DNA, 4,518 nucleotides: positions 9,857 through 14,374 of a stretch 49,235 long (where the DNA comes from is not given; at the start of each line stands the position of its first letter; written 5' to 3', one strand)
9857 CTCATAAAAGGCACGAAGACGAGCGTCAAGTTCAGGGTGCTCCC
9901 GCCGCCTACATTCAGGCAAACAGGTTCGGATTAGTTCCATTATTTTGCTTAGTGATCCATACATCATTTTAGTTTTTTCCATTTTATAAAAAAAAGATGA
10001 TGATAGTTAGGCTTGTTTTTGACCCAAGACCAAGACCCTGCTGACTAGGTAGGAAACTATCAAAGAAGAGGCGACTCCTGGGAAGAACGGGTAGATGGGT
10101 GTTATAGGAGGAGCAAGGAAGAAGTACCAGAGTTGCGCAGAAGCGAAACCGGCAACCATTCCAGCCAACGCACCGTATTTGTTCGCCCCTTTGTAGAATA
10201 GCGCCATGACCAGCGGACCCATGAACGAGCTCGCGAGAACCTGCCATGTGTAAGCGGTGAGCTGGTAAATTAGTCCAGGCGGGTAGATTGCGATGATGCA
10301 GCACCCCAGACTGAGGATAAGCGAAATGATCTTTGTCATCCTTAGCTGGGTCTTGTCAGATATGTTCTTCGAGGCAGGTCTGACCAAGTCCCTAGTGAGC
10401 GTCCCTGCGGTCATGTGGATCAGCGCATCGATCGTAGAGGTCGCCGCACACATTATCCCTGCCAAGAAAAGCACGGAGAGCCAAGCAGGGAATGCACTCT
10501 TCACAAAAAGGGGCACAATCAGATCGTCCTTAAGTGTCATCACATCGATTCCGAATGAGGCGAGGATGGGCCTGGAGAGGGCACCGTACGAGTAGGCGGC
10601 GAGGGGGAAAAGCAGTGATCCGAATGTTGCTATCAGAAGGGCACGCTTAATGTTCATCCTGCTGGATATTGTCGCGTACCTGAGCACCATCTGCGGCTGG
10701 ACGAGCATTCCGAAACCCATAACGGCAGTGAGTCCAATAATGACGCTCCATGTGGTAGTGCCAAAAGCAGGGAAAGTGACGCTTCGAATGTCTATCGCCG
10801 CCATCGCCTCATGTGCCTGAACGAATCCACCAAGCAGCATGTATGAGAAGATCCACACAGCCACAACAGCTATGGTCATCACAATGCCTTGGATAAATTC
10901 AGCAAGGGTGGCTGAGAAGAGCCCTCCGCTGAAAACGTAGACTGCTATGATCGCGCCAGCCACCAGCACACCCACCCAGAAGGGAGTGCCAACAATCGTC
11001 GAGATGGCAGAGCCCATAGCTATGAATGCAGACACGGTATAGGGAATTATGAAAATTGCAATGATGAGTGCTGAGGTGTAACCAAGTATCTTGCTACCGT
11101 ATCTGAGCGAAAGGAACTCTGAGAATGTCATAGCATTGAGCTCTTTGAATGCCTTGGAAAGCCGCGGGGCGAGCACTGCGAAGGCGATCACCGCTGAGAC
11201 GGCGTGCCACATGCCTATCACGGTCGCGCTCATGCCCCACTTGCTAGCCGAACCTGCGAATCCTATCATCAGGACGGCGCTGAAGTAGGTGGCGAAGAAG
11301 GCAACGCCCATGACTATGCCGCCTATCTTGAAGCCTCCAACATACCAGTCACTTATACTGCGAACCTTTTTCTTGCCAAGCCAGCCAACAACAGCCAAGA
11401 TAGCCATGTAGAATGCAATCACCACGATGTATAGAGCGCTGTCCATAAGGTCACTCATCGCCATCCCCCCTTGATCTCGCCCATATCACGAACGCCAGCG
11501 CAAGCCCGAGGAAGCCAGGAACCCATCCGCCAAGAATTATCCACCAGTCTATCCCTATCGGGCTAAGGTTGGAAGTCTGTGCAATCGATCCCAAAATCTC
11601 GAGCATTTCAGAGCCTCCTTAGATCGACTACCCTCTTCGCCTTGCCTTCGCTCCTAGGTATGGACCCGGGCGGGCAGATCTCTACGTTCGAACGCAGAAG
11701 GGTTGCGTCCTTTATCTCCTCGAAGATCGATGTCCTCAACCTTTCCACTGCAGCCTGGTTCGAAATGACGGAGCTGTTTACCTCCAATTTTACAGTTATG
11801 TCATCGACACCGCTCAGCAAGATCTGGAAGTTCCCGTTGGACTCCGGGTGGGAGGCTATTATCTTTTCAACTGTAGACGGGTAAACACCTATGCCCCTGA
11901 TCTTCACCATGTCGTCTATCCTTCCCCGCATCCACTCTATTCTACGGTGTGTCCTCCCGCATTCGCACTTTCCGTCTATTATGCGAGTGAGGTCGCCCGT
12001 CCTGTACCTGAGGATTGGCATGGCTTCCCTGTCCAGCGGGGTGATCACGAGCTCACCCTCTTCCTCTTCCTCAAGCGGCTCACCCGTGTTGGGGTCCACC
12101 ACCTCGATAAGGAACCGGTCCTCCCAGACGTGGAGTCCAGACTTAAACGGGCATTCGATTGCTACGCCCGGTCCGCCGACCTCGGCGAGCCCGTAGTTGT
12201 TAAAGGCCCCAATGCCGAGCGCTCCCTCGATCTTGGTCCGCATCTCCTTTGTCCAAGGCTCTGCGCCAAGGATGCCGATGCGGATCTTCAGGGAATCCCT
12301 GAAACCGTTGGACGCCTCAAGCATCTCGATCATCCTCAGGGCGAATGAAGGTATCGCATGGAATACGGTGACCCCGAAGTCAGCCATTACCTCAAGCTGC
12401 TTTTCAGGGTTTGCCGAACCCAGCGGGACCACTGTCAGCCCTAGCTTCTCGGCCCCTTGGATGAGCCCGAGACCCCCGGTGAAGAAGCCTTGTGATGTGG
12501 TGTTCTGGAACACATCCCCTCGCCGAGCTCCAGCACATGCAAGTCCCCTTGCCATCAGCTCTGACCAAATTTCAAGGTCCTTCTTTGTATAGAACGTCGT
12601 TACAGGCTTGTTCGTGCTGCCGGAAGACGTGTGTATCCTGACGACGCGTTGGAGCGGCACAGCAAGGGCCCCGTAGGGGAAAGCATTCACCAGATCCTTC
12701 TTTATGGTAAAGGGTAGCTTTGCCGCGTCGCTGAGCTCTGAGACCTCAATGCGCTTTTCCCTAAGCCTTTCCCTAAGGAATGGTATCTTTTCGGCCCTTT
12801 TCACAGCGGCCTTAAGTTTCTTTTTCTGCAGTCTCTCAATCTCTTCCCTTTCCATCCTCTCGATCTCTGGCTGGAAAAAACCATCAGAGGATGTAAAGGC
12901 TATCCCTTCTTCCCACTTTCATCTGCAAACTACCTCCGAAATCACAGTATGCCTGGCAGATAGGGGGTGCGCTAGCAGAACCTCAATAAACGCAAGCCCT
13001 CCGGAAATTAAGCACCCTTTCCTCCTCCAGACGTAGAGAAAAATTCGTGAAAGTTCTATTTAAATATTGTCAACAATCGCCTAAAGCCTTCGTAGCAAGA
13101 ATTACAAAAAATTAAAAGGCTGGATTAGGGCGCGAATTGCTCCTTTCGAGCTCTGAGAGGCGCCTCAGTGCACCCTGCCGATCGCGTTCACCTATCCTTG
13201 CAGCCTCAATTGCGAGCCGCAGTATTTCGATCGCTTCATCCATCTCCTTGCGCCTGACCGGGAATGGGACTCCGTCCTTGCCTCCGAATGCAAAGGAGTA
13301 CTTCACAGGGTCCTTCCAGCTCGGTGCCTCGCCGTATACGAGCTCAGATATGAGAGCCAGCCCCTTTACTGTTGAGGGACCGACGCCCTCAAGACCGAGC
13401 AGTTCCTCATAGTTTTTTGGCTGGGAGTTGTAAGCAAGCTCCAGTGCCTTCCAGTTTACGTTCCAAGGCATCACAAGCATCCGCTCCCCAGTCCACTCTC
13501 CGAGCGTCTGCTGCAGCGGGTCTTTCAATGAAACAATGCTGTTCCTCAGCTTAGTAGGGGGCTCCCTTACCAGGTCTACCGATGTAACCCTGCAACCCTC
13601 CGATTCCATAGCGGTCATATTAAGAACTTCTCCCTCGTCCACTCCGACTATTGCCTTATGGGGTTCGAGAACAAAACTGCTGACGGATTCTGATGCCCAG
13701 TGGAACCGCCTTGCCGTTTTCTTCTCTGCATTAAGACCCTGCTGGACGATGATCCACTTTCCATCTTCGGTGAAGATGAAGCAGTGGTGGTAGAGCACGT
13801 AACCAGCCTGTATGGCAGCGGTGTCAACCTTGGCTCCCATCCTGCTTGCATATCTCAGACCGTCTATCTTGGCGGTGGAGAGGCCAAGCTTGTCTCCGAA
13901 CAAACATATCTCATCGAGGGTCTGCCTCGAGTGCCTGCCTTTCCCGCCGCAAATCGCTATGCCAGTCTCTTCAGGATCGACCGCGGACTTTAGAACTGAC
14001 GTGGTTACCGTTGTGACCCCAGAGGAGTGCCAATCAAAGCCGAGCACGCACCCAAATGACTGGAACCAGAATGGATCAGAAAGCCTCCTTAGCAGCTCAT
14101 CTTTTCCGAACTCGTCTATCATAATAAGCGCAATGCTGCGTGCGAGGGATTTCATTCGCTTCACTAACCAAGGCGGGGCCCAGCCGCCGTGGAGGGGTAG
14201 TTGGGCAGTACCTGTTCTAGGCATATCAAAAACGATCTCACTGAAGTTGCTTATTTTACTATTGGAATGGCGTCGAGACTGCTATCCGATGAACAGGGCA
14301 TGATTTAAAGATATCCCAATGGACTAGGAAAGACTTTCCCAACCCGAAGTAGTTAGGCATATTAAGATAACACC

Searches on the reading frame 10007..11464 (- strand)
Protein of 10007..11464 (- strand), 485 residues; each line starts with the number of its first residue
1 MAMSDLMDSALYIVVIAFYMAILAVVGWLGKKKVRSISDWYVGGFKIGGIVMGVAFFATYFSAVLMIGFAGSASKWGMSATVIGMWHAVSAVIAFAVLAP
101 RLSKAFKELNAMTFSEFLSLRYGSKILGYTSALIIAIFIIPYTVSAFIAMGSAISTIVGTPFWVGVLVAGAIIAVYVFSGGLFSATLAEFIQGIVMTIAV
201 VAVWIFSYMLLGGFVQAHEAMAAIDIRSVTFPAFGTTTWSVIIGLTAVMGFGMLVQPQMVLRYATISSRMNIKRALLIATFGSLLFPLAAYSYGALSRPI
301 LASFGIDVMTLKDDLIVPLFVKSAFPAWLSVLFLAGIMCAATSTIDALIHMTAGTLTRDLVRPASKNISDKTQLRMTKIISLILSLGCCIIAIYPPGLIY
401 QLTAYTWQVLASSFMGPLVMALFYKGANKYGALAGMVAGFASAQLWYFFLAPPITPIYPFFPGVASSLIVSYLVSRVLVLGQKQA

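Call 42: search_protein_families(library=pfam, proteins=[window:10007-11464:-], max_evalue=0.00001)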
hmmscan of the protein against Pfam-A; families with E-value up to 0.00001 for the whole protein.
window:10007-11464:- (485 aa): 1 family
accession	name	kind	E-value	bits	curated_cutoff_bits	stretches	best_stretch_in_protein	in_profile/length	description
PF00474.23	SSF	-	5e-48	164.4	22.8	1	40-439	1-406/406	Sodium:solute symporter family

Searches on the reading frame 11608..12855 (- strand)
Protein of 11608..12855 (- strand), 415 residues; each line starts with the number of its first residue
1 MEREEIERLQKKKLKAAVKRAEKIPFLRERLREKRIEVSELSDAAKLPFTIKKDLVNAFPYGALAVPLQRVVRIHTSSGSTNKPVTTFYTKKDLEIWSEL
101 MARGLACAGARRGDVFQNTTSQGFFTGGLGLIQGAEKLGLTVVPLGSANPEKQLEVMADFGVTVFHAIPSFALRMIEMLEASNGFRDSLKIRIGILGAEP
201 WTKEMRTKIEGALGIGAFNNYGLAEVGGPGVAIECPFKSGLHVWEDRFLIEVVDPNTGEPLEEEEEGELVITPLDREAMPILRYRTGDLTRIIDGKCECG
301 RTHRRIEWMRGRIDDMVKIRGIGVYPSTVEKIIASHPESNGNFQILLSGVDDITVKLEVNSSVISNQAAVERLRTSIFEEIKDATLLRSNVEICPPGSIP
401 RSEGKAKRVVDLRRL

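Call 43: search_protein_families(library=pfam, proteins=[window:11608-12855:-], max_evalue=0.00001)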
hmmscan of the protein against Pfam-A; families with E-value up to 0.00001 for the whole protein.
window:11608-12855:- (415 aa): 2 families
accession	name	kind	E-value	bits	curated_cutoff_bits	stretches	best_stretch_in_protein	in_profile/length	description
PF14535.12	AMP-binding_C_2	-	5.9e-20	71.8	25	1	321-413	1-96/96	AMP-binding enzyme C-terminal domain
PF00501.34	AMP-binding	-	1.4e-13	50.8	29.9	1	65-271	158-374/384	AMP-binding enzyme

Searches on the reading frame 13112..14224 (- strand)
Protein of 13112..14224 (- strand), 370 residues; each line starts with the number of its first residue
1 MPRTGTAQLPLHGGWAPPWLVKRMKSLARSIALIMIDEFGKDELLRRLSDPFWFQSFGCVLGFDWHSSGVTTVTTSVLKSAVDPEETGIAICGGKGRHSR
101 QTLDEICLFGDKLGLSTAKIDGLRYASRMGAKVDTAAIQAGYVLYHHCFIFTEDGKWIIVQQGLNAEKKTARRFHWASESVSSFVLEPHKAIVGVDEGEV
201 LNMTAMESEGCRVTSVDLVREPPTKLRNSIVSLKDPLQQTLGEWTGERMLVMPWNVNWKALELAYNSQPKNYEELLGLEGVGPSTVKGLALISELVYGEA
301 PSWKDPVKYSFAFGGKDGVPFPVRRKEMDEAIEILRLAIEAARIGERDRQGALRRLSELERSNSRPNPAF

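Call 43: search_protein_families(library=pfam, proteins=[window:13112-14224:-], max_evalue=0.00001)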
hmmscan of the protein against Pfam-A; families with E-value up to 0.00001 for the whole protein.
window:13112-14224:- (370 aa): 1 family
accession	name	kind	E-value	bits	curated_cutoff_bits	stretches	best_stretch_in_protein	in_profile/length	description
PF05559.16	DUF763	-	8.5e-129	429.8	35.5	1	5-323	1-319/319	Protein of unknown function (DUF763)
